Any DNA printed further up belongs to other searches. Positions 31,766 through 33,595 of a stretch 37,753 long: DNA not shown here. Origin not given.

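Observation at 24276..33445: Gap-free nine-gene operon fusing a pilMNOPQ-type alignment/secretin module to a Cts-type (ExeA-like, GspE, GspF) module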

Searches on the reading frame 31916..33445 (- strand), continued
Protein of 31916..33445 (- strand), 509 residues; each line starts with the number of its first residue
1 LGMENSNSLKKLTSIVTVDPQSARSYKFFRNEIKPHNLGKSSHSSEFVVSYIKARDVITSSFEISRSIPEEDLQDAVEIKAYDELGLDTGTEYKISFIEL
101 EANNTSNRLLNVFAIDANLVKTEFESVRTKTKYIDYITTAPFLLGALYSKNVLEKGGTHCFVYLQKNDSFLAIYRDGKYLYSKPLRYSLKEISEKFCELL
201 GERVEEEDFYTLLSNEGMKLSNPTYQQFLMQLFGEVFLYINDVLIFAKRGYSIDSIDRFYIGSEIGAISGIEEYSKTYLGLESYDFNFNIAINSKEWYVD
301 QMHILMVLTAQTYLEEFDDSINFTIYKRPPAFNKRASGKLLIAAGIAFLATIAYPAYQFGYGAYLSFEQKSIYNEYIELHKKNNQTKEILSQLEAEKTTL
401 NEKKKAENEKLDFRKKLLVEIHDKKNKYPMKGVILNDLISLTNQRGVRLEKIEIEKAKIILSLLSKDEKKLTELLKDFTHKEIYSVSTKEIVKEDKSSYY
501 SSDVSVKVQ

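Call 65: find_homologous_proteins(query=A5, max_evalue=0.001)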
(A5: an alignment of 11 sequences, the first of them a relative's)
Query A5 (11 sequences) (504 aa, profile of the alignment): 46 proteins with E <= 0.001 among 8000 candidates.
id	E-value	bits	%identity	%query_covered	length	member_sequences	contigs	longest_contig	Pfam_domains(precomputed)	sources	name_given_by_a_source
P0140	2.4e-175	602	100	100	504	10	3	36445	-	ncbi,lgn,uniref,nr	ncbi:hypothetical protein [Campylobacter sputorum]|uniref:hypothetical protein n=1 Tax=Campylobacter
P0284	1.3e-156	541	75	100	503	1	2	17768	-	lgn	-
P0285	8.9e-151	521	75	100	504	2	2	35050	-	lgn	-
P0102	2.8e-148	513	36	98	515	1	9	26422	-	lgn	-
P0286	4.8e-146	506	36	99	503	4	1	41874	-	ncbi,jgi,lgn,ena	-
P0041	1.9e-144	500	35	99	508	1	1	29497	-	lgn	-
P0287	2.1e-144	500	36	100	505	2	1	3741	-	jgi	-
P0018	3.4e-143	496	36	100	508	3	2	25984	-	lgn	-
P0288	7.6e-143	495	38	100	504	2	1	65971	-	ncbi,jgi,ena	-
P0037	1.4e-142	494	35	98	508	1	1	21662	-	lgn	-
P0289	1.1e-141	491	41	99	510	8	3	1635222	-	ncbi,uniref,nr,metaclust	ncbi:hypothetical protein [Campylobacter pinnipediorum]|uniref:hypothetical protein n=1 Tax=Campylob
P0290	5.9e-141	489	35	98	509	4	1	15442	-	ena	-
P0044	3.2e-140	486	35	98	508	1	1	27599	-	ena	-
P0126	6.6e-139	482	35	98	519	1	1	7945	-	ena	-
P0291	4.4e-138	479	35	98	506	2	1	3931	-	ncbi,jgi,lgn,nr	ncbi:MAG: hypothetical protein DSZ05_03590 [Sulfurospirillum sp.]|nr:MAG: hypothetical protein DSZ05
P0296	1.5e-134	468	41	98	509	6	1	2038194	-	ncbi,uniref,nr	ncbi:hypothetical protein [Campylobacter sp. CCUG 57310]|uniref:hypothetical protein n=1 Tax=Campylo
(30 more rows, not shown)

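Call 66: find_encoding_contigs(protein=P0289, flank=10000, max_places=1)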
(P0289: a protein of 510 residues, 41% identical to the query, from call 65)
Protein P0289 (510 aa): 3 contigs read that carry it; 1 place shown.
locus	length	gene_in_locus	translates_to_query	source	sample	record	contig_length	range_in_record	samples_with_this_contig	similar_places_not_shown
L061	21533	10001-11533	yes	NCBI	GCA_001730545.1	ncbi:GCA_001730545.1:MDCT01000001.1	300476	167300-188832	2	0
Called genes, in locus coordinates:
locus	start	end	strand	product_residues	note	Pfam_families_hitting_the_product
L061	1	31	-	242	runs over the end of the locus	PF00005:ABC_tran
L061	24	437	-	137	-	PF02367:TsaE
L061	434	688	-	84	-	PF01479:S4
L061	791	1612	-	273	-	PF28266:Cj0814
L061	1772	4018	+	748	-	PF00749:tRNA-synt_1c, PF03950:tRNA-synt_1c_C, PF20974:tRNA-synt_1c_C2, PF02637:GatB_Yqey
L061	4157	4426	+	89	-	-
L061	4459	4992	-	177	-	-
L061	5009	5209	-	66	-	-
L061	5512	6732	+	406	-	PF00764:Arginosuc_synth, PF20979:Arginosuc_syn_C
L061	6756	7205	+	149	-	PF01281:Ribosomal_L9_N, PF03948:Ribosomal_L9_C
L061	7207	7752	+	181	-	PF00227:Proteasome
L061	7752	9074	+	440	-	PF07728:AAA_5 (faint), PF10662:PduV-EutP (faint), PF07724:AAA_2, PF00004:AAA (weak)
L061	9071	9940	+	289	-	PF00009:GTP_EFTU (faint), PF00350:Dynamin_N (faint), PF01926:MMR_HSR1, PF02421:FeoB_N (weak), PF03193:RsgA_GTPase (faint), PF04548:AIG1 (weak), PF07650:KH_2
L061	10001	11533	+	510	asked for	-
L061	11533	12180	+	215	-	-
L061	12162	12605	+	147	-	-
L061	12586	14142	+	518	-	PF07660:STN (weak), PF07655:Secretin_N_2, PF00263:Secretin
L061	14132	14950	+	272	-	PF07693:KAP_NTPase (weak), PF01637:ATPase_2 (faint), PF09848:SLFN-g3_helicase (weak), PF13401:AAA_22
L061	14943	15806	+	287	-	PF12895:ANAPC3 (weak)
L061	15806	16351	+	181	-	-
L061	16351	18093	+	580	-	PF05157:MshEN, PF00437:T2SSE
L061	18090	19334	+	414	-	PF00482:T2SSF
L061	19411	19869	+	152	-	PF00989:PAS, PF08447:PAS_3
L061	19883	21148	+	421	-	PF00015:MCPsignal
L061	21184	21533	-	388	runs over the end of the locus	PF01266:DAO (faint), PF07992:Pyr_redox_2, PF00070:Pyr_redox (weak)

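Call 67: find_encoding_contigs(protein=P0296, flank=10000, max_places=1)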
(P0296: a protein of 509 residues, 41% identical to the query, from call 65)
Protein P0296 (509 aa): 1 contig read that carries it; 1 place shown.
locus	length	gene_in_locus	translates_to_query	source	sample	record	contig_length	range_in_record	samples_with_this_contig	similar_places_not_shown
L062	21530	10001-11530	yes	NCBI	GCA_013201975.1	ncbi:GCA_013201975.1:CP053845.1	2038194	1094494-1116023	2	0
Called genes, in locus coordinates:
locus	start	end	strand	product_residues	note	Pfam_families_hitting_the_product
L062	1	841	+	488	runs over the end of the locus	PF00289:Biotin_carb_N, PF02222:ATP-grasp (weak), PF02786:CPSase_L_D2, PF07478:Dala_Dala_lig_C, PF02785:Biotin_carb_C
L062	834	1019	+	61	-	-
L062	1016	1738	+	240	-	PF04376:ATE_N, PF04377:ATE_C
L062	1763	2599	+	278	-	PF00226:DnaJ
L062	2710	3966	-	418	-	PF00309:Sigma54_AID (weak), PF04963:Sigma54_CBD, PF04552:Sigma54_DBD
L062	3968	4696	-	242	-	PF00005:ABC_tran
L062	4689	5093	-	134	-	PF02367:TsaE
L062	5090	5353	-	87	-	PF01479:S4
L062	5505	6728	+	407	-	PF00764:Arginosuc_synth, PF20979:Arginosuc_syn_C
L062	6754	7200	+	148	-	PF01281:Ribosomal_L9_N, PF03948:Ribosomal_L9_C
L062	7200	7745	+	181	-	PF00227:Proteasome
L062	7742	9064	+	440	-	PF00493:MCM (faint), PF07728:AAA_5 (faint), PF07724:AAA_2, PF00004:AAA, PF10431:ClpB_D2-small (weak)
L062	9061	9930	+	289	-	PF00009:GTP_EFTU (faint), PF00350:Dynamin_N (faint), PF01926:MMR_HSR1, PF02421:FeoB_N (faint), PF03193:RsgA_GTPase (faint), PF04548:AIG1 (faint), PF03029:ATP_bind_1 (faint), PF07650:KH_2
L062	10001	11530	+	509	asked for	-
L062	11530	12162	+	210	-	PF04612:T2SSM (weak), PF04350:PilO (weak)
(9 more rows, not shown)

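Call 79: search_dna_similar(query=L061:7752-9074:+, collection=plasmids, mode=protein, max_rows=12)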
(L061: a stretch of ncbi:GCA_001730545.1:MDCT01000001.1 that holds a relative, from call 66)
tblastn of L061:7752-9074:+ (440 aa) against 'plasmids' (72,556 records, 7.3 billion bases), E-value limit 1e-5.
Records with a match: 90; places in all: 112; records where one place covers at least 80% of the query: 32.
Best place of each record, by identity: <60% 90.
By first word of the organism name: Escherichia 6; Salmonella 5; Sinorhizobium 4; Paenibacillus 4; Acinetobacter 4; Paracoccus 4; Vibrio 4; Bacillus 3; Listeria 2; Legionella 2; and 44 more.
By predicted mobility (MOB-suite, as given by PLSDB): non-mobilizable 78; conjugative 6; mobilizable 6.
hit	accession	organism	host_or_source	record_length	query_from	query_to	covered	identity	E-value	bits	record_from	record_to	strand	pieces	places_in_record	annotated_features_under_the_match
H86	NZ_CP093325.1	Bacillus sp. N5-665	whole organism,peat soil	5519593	1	440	100%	50.5%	2e-128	416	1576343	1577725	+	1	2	none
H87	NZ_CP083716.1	Bacillus velezensis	cell culture,Meju, fermented soybean ...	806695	3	440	100%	49.8%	1e-127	414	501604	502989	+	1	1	hslU: HslU--HslV peptidase ATPase subunit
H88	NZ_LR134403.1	Listeria monocytogenes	Homo sapiens,Vein blood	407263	3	440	100%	47.9%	8e-122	397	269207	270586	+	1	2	hslU: ATP-dependent protease ATPase subunit HslU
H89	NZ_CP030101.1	Listeria monocytogenes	Environment,water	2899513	3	440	100%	47.9%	8e-122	397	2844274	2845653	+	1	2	none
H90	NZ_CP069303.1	Shinella sp. PSBB067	monoisolate,Minnesota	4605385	2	440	100%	47.8%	8e-118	385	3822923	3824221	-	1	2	none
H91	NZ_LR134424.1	Legionella adelaidensis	environmental,Cooling tower water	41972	3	440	100%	47.7%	5e-115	377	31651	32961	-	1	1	hslU: ATP-dependent protease ATPase subunit HslU | YihY family inner membrane protein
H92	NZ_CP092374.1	Enterococcus faecium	dog,Cell culture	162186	1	440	100%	47.2%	1e-116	382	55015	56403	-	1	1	hslU: ATP-dependent protease ATPase subunit HslU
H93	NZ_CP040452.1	Halomonas sp. PA16-9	-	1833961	2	440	100%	46.8%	2e-117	384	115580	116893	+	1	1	none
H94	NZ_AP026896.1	Aeromonas caviae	Microbe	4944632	3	440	100%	46.9%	1e-116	382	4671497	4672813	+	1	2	none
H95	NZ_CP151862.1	Citrobacter freundii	-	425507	3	440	100%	46.5%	4e-117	384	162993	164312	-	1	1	hslU: HslU--HslV peptidase ATPase subunit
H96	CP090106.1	Sinorhizobium meliloti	Medicago,Cell culture,Plant nodule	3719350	2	440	100%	46.2%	1e-116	382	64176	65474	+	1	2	hslU: ATP-dependent protease ATPase subunit HslU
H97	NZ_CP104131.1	Sinorhizobium sp. K101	Phaseolus vulgaris,cell ...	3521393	2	440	100%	46.2%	3e-116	381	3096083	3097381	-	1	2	none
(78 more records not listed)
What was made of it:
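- Tried and rejected: No Campylobacter chromosome is in the plasmid collection (call 79).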

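Call 92: find_encoding_contigs(protein=P0183, flank=10000, max_places=1)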
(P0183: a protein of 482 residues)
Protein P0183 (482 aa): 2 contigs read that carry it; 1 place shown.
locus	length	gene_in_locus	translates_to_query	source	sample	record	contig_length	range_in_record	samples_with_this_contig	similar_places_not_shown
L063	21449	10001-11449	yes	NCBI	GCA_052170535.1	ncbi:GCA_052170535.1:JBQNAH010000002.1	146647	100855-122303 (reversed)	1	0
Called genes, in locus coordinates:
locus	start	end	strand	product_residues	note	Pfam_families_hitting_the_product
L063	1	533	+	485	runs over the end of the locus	PF00289:Biotin_carb_N, PF02222:ATP-grasp (weak), PF02786:CPSase_L_D2, PF07478:Dala_Dala_lig_C, PF02785:Biotin_carb_C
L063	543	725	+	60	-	-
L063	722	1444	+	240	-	PF04376:ATE_N, PF13480:Acetyltransf_6 (weak), PF04377:ATE_C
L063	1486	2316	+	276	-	PF00226:DnaJ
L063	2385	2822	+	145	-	-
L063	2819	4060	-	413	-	PF00309:Sigma54_AID (weak), PF04963:Sigma54_CBD, PF04552:Sigma54_DBD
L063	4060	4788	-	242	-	PF00005:ABC_tran, PF13304:AAA_21 (faint)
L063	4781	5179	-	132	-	PF02367:TsaE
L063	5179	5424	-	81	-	PF01479:S4 (weak)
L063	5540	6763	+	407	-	PF00764:Arginosuc_synth, PF20979:Arginosuc_syn_C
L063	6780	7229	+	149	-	PF01281:Ribosomal_L9_N, PF03948:Ribosomal_L9_C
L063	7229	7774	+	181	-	PF00227:Proteasome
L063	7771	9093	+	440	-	PF07728:AAA_5 (faint), PF10662:PduV-EutP (faint), PF07724:AAA_2, PF00004:AAA, PF10431:ClpB_D2-small (weak)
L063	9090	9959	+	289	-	PF00009:GTP_EFTU (faint), PF00350:Dynamin_N (faint), PF01926:MMR_HSR1, PF02421:FeoB_N (weak), PF03193:RsgA_GTPase (faint), PF04548:AIG1 (weak), PF07650:KH_2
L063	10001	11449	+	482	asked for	-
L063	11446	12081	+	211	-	-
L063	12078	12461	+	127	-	-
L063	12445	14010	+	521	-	PF07655:Secretin_N_2 (weak), PF00263:Secretin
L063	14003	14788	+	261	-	PF13401:AAA_22 (weak)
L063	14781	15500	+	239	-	PF12895:ANAPC3 (weak)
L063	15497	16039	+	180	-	-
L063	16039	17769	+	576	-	PF05157:MshEN, PF00437:T2SSE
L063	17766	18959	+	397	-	PF00482:T2SSF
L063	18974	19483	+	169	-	PF00989:PAS, PF08448:PAS_4, PF13426:PAS_9 (weak), PF08447:PAS_3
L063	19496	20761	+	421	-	PF00015:MCPsignal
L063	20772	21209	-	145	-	PF09424:YqeY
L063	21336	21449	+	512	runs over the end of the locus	PF01384:PHO4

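Call 93: find_encoding_contigs(protein=P0196, flank=10000, max_places=1)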
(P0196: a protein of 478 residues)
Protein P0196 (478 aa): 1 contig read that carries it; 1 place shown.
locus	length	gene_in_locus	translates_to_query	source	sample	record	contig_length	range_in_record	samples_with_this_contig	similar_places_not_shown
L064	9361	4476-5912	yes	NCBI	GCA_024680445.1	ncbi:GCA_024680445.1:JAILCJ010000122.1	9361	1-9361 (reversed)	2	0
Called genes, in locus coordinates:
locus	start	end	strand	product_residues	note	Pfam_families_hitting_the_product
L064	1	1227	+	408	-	PF00764:Arginosuc_synth, PF20979:Arginosuc_syn_C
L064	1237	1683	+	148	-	PF01281:Ribosomal_L9_N, PF03948:Ribosomal_L9_C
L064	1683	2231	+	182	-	PF00227:Proteasome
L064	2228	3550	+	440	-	PF07728:AAA_5 (faint), PF10662:PduV-EutP (faint), PF07724:AAA_2, PF00004:AAA, PF10431:ClpB_D2-small (weak)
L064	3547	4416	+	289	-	PF00009:GTP_EFTU (weak), PF00350:Dynamin_N (faint), PF01926:MMR_HSR1, PF02421:FeoB_N (weak), PF03193:RsgA_GTPase (weak), PF04548:AIG1 (weak), PF07650:KH_2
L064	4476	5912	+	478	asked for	-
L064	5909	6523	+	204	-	-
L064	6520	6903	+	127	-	-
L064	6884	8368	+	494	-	PF07655:Secretin_N_2, PF00263:Secretin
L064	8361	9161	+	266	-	PF07693:KAP_NTPase (faint), PF13173:AAA_14 (faint), PF13401:AAA_22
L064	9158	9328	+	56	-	-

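Call 98: search_protein_families(library=pfam, alignment_id=A1, max_evalue=0.1)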
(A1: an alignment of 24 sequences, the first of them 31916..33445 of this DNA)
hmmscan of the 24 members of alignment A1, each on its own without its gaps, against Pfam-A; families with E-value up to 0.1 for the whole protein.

A. member 1, window:31916-33445:- (509 aa): 0 families

B. families by the number of members that match (of 24 scanned): 14 families
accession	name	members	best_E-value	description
PF04977.20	DivIC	4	0.014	Septum formation initiator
PF08614.16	ATG16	2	0.04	Autophagy protein 16 (ATG16)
PF08303.17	tRNA_lig_kinase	2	0.058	tRNA ligase kinase domain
PF11104.14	PilM_2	1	1.8e-05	Type IV pilus assembly protein PilM;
PF06785.16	UPF0242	1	0.00043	Uncharacterised protein family (UPF0242) N-terminus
PF04315.17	EpmC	1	0.0036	Elongation factor P hydroxylase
PF21906.2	NrtR_WHD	1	0.0093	NrtR DNA-binding winged helix domain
PF01842.31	ACT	1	0.01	ACT domain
PF25014.1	NET2A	1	0.015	NET2A-like domain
PF11619.13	P53_C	1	0.015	Transcription factor P53 - C terminal domain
PF20815.3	GIY_YIG_2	1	0.028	GIY-YIG catalytic domain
PF24867.1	DUF7733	1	0.069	Domain of unknown function (DUF7733)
PF25443.1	ANG-1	1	0.081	ANG-1-like domain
PF02336.21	Denso_VP4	1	0.087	Capsid protein VP4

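Call 99: search_protein_families(library=ncbifam, proteins=[L061:12586-14142:+, L063:12445-14010:+, L059:12573-14174:+], max_evalue=1e-20)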
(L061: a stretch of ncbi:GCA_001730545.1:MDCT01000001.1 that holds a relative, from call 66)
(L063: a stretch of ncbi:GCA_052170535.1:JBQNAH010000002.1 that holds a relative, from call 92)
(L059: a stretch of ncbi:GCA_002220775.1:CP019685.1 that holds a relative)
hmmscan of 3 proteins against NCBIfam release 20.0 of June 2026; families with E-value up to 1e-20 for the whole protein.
L061:12586-14142:+ (518 aa): 6 families
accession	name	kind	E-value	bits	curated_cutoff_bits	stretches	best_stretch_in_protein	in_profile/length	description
TIGR02519.1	pilus_MshL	equivalog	9.3e-78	261.2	250.2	1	197-494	2-290/290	pilus (MSHA type) biogenesis protein MshL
TIGR02517.1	type_II_gspD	equivalog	2.3e-49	168.4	351.35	1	139-496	272-592/600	type II secretion system secretin GspD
TIGR02515.1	IV_pilus_PilQ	subfamily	4.4e-42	144.5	284.35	1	41-494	8-427/428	type IV pilus secretin PilQ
TIGR02516.1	type_III_yscC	equivalog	4.1e-29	101.4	238.45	1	194-495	203-462/463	type III secretion system outer membrane ring subunit SctC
TIGR02520.1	pilus_B_mal_scr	equivalog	5.2e-29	101.2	287.65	1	75-477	120-500/513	PilN family type IVB pilus formation outer membrane protein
NF010083.0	PRK13568.1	equivalog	9.9e-24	83.9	554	1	206-495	164-418/419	DNA uptake porin HofQ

L063:12445-14010:+ (521 aa): 6 families
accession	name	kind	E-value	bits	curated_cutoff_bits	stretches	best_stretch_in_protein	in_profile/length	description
TIGR02519.1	pilus_MshL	equivalog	5.5e-83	278.3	250.2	1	196-500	2-290/290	pilus (MSHA type) biogenesis protein MshL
TIGR02517.1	type_II_gspD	equivalog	1e-46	159.7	351.35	1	203-501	312-591/600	type II secretion system secretin GspD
TIGR02515.1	IV_pilus_PilQ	subfamily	4.1e-40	138.1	284.35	1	39-500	10-427/428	type IV pilus secretin PilQ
TIGR02520.1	pilus_B_mal_scr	equivalog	3.7e-33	114.9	287.65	0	318-497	338-511/513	PilN family type IVB pilus formation outer membrane protein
TIGR02516.1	type_III_yscC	equivalog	1.4e-26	93.1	238.45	1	193-501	203-462/463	type III secretion system outer membrane ring subunit SctC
NF010083.0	PRK13568.1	equivalog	4.9e-22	78.3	554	1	323-501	256-418/419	DNA uptake porin HofQ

L059:12573-14174:+ (533 aa): 7 families
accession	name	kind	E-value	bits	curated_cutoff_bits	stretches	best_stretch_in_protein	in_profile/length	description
TIGR02519.1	pilus_MshL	equivalog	2.3e-78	263.2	250.2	1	196-510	2-290/290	pilus (MSHA type) biogenesis protein MshL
TIGR02517.1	type_II_gspD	equivalog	7e-48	163.5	351.35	1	203-513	312-593/600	type II secretion system secretin GspD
TIGR02515.1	IV_pilus_PilQ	subfamily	3.1e-44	151.7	284.35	1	40-511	9-428/428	type IV pilus secretin PilQ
TIGR02520.1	pilus_B_mal_scr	equivalog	4e-30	104.8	287.65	0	331-507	342-511/513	PilN family type IVB pilus formation outer membrane protein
TIGR02516.1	type_III_yscC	equivalog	7e-28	97.4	238.45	1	199-511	207-462/463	type III secretion system outer membrane ring subunit SctC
NF042912.1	Amuc_1098_fam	equivalog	1.3e-23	83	750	0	394-518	664-804/805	Amuc_1098 family type IV pilus outer membrane protein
NF010083.0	PRK13568.1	equivalog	3.8e-22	78.6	554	0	328-511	252-418/419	DNA uptake porin HofQ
